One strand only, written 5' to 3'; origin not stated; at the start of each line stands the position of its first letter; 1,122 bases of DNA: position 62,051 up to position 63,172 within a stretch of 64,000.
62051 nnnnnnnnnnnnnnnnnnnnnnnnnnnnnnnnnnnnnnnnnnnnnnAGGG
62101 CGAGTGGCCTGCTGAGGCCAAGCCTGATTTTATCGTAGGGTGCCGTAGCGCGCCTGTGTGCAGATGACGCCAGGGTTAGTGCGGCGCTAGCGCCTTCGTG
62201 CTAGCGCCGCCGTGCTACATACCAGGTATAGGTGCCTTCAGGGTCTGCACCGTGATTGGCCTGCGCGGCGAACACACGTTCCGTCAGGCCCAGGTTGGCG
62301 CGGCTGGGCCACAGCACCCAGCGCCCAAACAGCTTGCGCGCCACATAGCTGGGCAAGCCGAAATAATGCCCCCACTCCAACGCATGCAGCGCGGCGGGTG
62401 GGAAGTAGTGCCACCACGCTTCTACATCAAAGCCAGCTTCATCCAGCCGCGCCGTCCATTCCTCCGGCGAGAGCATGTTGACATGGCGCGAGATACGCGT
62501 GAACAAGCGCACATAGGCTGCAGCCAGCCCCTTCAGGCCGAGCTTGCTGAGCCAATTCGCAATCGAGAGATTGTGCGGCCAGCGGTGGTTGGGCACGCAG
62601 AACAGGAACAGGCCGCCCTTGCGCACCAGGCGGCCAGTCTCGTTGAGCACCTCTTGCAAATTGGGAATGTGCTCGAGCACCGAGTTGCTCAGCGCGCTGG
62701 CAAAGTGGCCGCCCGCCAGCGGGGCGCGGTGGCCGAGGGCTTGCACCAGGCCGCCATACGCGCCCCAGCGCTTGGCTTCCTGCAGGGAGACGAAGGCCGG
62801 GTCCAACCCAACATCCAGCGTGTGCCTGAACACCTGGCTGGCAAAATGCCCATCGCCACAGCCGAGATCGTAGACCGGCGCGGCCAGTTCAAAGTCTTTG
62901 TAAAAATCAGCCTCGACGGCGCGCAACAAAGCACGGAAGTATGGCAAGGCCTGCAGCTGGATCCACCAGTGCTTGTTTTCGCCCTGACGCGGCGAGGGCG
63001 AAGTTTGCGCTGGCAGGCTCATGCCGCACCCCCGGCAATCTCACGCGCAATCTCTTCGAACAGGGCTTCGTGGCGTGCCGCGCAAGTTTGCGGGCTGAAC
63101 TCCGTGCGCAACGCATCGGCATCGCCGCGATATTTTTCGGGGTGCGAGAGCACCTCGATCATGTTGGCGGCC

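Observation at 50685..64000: Operon-like block of giant polytopic membrane proteins (GT-C-like plus three 'YYY'/DUF2298 modules) with a GT4 and a methyltransferase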

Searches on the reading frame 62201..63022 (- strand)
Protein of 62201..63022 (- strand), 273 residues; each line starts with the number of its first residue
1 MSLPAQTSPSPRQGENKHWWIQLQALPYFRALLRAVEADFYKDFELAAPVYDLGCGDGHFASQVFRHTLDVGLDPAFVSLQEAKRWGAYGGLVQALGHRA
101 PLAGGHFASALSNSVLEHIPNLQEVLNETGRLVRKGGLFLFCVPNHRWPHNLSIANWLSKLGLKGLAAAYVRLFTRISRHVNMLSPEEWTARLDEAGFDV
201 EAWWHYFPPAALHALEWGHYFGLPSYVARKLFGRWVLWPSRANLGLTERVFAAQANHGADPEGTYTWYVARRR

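Call 4: search_protein_families(library=pfam, proteins=[window:62201-63022:-], max_evalue=0.01)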
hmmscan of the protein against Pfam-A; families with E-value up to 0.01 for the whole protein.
window:62201-63022:- (273 aa): 5 families
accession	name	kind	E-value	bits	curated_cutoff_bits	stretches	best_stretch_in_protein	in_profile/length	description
PF13489.12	Methyltransf_23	-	6.4e-15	55.7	27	1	43-201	19-162/164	Methyltransferase domain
PF08241.18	Methyltransf_11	-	5.5e-11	43.4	21.2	1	52-141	2-95/95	Methyltransferase domain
PF13847.12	Methyltransf_31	-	1.2e-07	32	27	1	49-145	6-113/145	Methyltransferase domain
PF08242.18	Methyltransf_12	-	2.4e-07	31.8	30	1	52-139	2-98/98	Methyltransferase domain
PF13649.12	Methyltransf_25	-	3e-07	31.5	27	1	50-137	1-97/97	Methyltransferase domain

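Call 5: search_protein_families(library=ncbifam, proteins=[window:62201-63022:-], max_evalue=0.01)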
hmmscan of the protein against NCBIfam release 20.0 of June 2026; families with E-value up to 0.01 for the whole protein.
window:62201-63022:- (273 aa): 5 families
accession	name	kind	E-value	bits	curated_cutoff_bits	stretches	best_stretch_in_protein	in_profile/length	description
NF045667.1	MTase_DVU1556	equivalog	8.4e-13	48.3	155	1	45-203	21-165/213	DVU_1556 family methyltransferase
TIGR02072.1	BioC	equivalog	8.8e-05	22.4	184.95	1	48-143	36-134/244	malonyl-ACP O-methyltransferase BioC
TIGR01983.1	UbiG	equivalog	0.00027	20.3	102.95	1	49-147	52-157/228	bifunctional 2-polyprenyl-6-hydroxyphenol methylase/3-demethylubiquinol 3-O-methyltransferase UbiG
NF007610.0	PRK10258.1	equivalog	0.00048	19.5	342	1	48-142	44-139/251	malonyl-ACP O-methyltransferase BioC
TIGR04543.1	ketoArg_3Met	equivalog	0.004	16.3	425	1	47-131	150-239/336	2-ketoarginine methyltransferase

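Call 59: find_encoding_contigs(protein=window:62201-63022:-, flank=10000, max_places=3)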
Protein window:62201-63022:- (273 aa): 4 contigs read that carry it; 3 places shown.
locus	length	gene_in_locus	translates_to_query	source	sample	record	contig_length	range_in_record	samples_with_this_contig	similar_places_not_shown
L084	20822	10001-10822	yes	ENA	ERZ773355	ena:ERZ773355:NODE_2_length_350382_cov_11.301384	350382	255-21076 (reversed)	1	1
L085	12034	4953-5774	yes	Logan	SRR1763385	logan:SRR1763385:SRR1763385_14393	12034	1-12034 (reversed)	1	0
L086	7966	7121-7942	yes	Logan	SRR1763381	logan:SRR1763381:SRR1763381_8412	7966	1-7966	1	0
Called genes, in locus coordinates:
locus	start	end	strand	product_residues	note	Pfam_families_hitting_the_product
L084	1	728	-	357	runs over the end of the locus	PF07745:Glyco_hydro_53 (weak)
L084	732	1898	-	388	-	PF02771:Acyl-CoA_dh_N, PF02770:Acyl-CoA_dh_M, PF00441:Acyl-CoA_dh_1, PF08028:Acyl-CoA_dh_2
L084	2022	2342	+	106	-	PF02686:GatC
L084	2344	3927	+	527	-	PF01425:Amidase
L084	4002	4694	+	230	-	PF08713:DNA_alkylation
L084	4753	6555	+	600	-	PF00009:GTP_EFTU, PF14492:EFG_III (weak), PF00679:EFG_C, PF06421:LepA_C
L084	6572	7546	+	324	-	PF03706:LPG_synthase_TM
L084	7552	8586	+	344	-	PF01073:3Beta_HSD, PF01370:Epimerase, PF02719:Polysacc_synt_2 (weak), PF04321:RmlD_sub_bind (weak), PF07993:NAD_binding_4, PF16363:GDP_Man_Dehyd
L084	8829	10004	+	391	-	PF20706:GT4-conflict (faint), PF13439:Glyco_transf_4, PF13579:Glyco_trans_4_4, PF00534:Glycos_transf_1, PF13692:Glyco_trans_1_4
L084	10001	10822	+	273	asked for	PF13489:Methyltransf_23, PF08241:Methyltransf_11, PF08242:Methyltransf_12 (weak), PF13649:Methyltransf_25 (weak), PF13847:Methyltransf_31 (weak)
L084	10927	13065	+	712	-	PF13231:PMT_2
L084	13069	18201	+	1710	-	PF13231:PMT_2, PF10060:DUF2298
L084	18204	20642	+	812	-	PF10060:DUF2298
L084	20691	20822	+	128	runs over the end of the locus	?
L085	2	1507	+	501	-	?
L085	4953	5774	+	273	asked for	PF13489:Methyltransf_23, PF08241:Methyltransf_11, PF08242:Methyltransf_12 (weak), PF13649:Methyltransf_25 (weak), PF13847:Methyltransf_31 (weak)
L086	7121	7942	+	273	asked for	PF13489:Methyltransf_23, PF08241:Methyltransf_11, PF08242:Methyltransf_12 (weak), PF13649:Methyltransf_25 (weak), PF13847:Methyltransf_31 (weak)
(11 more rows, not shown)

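Call 72: search_protein_families(library=pfam, proteins=[L084:6572-7546:+, L084:7552-8586:+], max_evalue=0.001)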
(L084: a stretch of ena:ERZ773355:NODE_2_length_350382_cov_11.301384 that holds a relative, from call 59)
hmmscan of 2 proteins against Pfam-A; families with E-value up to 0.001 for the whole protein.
L084:6572-7546:+ (324 aa): 1 family
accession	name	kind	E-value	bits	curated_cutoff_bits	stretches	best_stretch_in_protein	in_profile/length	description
PF03706.18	LPG_synthase_TM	-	7.5e-41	141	33.4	1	8-301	4-302/302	Lysylphosphatidylglycerol synthase TM region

L084:7552-8586:+ (344 aa): 9 families
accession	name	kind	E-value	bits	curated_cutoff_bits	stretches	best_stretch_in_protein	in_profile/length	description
PF16363.11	GDP_Man_Dehyd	-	5.3e-48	164.6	27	1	8-331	1-331/332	GDP-mannose 4,6 dehydratase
PF01370.27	Epimerase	-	9.9e-48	163.1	20.9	1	8-266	2-240/240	NAD dependent epimerase/dehydratase family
PF01073.25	3Beta_HSD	-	4.6e-17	62.4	22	1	9-246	2-223/280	3-beta hydroxysteroid dehydrogenase/isomerase family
PF07993.18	NAD_binding_4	-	1.6e-16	60.6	20.1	1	9-240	1-250/258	Male sterility protein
PF02719.21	Polysacc_synt_2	-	1.8e-07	31.1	20.2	1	8-131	2-130/293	Polysaccharide biosynthesis protein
PF04321.23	RmlD_sub_bind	-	2.2e-07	30.7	27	1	8-202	4-154/287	RmlD substrate binding domain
PF13460.12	NAD_binding_10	-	3.1e-05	24.4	27.2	1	44-130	27-100/184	NAD(P)H-binding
PF00106.31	adh_short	-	4.6e-05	23.4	26.6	0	5-115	1-119/195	short chain dehydrogenase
PF08659.16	KR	-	4.7e-05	23.8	22.6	1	6-136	2-144/180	KR domain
